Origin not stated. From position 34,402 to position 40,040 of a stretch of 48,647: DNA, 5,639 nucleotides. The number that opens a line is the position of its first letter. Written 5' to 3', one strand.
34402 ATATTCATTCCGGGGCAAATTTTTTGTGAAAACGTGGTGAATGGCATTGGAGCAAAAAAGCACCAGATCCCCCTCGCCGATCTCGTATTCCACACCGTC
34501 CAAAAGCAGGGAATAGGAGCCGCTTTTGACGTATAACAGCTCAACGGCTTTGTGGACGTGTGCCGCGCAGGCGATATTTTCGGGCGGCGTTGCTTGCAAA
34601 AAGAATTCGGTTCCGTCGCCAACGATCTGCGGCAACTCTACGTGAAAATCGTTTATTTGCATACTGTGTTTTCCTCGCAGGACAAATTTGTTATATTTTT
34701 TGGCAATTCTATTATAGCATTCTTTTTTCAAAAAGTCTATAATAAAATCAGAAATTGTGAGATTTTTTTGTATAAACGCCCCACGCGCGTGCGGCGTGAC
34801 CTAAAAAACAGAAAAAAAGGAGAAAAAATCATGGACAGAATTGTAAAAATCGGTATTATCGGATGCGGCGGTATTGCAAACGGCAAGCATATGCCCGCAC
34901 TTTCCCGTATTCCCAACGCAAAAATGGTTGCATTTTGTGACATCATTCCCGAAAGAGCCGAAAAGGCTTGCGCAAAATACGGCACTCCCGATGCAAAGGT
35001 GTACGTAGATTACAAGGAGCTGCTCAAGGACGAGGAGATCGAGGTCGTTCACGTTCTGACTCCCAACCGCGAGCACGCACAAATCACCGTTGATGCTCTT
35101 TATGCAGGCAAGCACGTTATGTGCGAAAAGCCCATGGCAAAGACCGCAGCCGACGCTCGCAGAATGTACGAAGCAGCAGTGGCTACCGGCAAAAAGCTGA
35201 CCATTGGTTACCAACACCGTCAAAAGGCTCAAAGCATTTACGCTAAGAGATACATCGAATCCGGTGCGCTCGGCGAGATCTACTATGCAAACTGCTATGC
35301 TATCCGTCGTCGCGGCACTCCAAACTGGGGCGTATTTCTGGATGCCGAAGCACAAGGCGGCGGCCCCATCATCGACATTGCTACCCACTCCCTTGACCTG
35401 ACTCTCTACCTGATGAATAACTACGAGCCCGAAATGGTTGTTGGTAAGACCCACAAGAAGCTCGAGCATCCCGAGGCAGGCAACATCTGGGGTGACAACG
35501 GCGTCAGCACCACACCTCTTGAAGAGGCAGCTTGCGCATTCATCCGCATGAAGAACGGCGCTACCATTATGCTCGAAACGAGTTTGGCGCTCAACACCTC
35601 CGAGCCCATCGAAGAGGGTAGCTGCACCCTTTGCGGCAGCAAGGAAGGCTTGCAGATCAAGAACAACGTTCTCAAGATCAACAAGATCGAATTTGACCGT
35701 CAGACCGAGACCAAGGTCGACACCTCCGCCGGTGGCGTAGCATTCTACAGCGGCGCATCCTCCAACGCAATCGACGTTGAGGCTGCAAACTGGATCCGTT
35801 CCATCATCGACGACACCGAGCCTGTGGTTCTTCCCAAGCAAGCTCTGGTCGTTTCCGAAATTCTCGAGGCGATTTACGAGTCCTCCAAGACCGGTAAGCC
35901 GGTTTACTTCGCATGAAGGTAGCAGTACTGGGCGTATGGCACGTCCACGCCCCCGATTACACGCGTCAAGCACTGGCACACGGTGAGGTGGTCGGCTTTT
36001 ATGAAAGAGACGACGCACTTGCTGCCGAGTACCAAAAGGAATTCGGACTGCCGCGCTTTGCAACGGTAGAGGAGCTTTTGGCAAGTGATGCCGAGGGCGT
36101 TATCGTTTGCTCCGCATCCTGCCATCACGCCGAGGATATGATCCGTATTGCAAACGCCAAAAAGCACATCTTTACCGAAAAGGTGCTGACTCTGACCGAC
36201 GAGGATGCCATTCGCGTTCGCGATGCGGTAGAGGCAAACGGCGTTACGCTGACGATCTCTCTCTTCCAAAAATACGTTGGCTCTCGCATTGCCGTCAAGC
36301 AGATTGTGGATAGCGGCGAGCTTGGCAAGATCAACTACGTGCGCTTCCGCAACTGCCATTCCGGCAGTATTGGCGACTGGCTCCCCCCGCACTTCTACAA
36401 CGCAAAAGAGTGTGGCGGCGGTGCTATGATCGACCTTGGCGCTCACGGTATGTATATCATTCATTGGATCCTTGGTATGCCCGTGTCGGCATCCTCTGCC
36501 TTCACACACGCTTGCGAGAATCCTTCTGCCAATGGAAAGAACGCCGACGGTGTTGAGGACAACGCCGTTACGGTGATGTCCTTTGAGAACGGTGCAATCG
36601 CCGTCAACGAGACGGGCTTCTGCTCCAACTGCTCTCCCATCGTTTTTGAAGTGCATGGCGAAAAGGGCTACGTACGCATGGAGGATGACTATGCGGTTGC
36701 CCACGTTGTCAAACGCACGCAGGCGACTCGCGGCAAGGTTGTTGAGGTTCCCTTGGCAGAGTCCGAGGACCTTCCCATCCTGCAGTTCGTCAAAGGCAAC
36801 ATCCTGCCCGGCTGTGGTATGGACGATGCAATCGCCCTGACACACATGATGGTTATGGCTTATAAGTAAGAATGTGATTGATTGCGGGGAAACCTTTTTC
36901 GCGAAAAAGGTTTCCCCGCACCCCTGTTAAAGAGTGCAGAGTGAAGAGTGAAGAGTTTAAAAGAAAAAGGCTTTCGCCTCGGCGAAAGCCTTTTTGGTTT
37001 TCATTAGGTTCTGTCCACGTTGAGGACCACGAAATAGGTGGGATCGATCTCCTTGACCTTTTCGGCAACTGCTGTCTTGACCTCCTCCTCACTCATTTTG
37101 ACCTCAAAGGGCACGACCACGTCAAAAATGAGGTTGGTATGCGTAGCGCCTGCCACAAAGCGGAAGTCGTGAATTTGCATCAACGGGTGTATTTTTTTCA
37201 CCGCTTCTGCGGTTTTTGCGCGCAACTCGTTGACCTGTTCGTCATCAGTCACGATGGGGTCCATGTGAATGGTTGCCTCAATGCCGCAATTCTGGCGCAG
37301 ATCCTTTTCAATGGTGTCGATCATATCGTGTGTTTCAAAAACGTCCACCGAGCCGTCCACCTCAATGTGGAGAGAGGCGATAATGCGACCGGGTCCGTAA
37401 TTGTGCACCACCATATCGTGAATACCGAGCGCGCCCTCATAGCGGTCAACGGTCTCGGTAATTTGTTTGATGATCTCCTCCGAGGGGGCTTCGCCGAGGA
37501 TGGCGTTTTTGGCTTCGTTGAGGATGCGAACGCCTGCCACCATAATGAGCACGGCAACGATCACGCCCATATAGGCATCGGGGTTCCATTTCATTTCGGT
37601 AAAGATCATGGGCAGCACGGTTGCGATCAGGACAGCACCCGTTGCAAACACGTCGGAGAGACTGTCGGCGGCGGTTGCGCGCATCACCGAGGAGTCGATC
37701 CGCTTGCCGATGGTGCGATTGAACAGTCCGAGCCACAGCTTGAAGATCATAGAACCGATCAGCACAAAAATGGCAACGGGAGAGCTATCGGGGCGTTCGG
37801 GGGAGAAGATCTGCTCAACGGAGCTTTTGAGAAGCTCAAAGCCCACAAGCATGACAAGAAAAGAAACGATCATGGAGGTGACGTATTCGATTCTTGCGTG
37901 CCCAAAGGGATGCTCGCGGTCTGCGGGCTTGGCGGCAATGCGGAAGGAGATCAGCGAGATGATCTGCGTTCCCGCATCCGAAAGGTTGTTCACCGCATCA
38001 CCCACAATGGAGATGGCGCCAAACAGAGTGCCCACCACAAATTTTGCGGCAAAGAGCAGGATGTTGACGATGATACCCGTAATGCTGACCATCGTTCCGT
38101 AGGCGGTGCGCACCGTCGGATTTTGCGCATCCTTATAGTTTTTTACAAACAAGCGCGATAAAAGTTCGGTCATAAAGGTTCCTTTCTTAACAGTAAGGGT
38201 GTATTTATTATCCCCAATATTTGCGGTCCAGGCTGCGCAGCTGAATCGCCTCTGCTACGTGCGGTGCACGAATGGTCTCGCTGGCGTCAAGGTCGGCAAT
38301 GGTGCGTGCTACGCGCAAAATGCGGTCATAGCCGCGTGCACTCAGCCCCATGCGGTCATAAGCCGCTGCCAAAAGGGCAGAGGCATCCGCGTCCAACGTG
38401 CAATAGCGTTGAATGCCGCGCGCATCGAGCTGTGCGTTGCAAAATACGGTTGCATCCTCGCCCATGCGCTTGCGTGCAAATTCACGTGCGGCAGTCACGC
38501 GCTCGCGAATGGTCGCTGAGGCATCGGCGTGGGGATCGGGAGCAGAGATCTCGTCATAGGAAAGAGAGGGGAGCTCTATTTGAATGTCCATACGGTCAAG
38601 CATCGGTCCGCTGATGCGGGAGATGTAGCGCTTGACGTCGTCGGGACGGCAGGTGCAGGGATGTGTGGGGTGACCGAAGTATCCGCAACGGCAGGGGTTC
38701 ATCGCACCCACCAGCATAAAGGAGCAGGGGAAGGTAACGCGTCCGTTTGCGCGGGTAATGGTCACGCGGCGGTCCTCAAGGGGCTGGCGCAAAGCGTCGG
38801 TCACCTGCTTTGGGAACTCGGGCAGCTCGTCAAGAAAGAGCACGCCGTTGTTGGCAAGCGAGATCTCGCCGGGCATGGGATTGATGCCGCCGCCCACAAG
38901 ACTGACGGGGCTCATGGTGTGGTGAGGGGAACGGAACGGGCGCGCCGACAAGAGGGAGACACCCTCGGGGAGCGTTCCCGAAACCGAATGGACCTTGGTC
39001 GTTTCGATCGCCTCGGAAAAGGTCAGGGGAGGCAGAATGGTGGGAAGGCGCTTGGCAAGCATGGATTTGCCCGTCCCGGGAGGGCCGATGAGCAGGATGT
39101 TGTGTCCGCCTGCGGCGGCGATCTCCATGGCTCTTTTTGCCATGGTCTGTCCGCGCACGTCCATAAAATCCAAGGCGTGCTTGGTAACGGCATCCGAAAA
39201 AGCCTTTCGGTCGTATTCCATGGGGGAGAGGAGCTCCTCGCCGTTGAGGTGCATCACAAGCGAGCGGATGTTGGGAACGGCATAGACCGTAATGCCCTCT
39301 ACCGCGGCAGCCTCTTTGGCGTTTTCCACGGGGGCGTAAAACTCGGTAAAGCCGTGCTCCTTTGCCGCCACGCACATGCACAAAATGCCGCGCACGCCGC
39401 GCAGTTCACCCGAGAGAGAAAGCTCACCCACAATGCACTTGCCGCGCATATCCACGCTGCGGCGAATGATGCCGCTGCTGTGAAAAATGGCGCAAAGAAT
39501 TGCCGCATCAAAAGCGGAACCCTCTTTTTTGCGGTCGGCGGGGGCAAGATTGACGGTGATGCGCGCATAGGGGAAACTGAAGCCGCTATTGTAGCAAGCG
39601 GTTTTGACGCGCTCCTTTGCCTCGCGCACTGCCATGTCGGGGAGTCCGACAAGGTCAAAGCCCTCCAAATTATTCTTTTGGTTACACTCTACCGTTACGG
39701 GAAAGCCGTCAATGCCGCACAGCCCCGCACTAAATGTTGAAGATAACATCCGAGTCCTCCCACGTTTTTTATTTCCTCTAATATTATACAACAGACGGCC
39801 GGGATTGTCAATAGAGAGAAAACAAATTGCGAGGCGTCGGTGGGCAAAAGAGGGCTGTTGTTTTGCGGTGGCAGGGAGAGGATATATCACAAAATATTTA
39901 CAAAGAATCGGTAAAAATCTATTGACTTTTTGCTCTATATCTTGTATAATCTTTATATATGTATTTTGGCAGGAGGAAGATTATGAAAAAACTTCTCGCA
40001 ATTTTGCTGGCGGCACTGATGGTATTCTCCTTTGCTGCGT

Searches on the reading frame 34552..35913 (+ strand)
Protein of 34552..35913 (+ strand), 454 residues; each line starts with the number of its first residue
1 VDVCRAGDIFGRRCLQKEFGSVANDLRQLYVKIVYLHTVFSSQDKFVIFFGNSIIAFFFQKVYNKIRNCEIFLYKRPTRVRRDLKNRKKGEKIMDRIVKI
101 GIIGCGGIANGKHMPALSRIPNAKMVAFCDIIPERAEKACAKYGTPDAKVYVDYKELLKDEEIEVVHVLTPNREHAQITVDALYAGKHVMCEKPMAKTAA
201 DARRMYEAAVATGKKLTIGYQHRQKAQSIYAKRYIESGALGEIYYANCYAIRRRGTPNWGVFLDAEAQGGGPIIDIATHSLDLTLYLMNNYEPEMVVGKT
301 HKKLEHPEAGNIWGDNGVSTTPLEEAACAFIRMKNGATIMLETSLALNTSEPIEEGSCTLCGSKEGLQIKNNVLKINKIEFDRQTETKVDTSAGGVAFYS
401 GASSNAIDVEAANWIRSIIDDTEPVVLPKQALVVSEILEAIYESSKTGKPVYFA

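Call 12: search_protein_families(library=pfam, proteins=[window:34552-35913:+], max_evalue=0.001)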
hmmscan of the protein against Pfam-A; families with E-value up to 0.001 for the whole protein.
window:34552-35913:+ (454 aa): 4 families
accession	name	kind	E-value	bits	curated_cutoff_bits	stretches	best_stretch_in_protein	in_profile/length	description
PF01408.29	GFO_IDH_MocA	-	6.4e-31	108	24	1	98-220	1-120/120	Oxidoreductase family, NAD-binding Rossmann fold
PF02894.22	GFO_IDH_MocA_C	-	1.7e-21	77.4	22.9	1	232-451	1-216/218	Oxidoreductase family, C-terminal alpha/beta domain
PF22725.1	GFO_IDH_MocA_C3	-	3.5e-17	63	27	1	231-366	4-122/124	GFO/IDH/MocA C-terminal domain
PF03447.22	NAD_binding_3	-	0.00023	22.3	24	1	104-216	1-113/116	Homoserine dehydrogenase, NAD binding domain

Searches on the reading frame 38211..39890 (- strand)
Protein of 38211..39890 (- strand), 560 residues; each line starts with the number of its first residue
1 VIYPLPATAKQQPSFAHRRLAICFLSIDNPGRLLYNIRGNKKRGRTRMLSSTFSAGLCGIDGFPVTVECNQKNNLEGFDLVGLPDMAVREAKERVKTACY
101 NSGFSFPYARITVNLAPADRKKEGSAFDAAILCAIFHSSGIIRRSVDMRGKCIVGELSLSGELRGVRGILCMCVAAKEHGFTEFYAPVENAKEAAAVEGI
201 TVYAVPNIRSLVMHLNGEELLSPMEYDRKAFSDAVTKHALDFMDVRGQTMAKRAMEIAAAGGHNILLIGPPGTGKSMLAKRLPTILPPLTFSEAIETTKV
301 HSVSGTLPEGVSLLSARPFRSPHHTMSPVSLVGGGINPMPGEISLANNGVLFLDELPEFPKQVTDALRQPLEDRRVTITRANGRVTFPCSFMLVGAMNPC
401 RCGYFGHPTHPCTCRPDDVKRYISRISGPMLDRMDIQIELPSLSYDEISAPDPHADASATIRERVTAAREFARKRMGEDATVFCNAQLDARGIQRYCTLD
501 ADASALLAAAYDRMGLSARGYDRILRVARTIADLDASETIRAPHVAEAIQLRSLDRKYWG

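Call 12: search_protein_families(library=pfam, proteins=[window:38211-39890:-], max_evalue=0.001)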
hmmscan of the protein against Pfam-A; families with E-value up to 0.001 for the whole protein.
window:38211-39890:- (560 aa): 10 families
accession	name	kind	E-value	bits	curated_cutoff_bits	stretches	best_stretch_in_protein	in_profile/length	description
PF01078.27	Mg_chelatase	-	4.4e-93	310.8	20.3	1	241-447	1-206/207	Magnesium chelatase, subunit ChlI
PF13541.12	ChlI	-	3.2e-35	121.1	27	1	67-190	1-121/121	Subunit ChlI of Mg-chelatase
PF13335.12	Mg_chelatase_C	-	4.2e-32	111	26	1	457-552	3-94/94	Magnesium chelatase, subunit ChlI C-terminal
PF07728.20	AAA_5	-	1.4e-11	44.9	22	1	264-400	1-124/139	AAA domain (dynein-related subfamily)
PF00493.29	MCM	-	1.4e-08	34.6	23.3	0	341-404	115-178/224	MCM P-loop domain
PF00158.32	Sigma54_activat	-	1.2e-06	28.8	20.2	0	339-377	85-123/168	Sigma-54 interaction domain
PF05496.18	RuvB_N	-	0.00014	22.1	27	0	344-386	81-123/159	Holliday junction DNA helicase RuvB P-loop domain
PF00004.35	AAA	-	0.00053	20.9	21.2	0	265-286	1-22/131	ATPase family associated with various cellular activities (AAA)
PF13191.12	AAA_16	-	0.00065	20.7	32.6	0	254-286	15-48/167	AAA ATPase domain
PF20030.5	bpMoxR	-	0.00081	19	27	0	255-287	24-56/205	MoxR domain in the MoxR-vWA-beta-propeller ternary systems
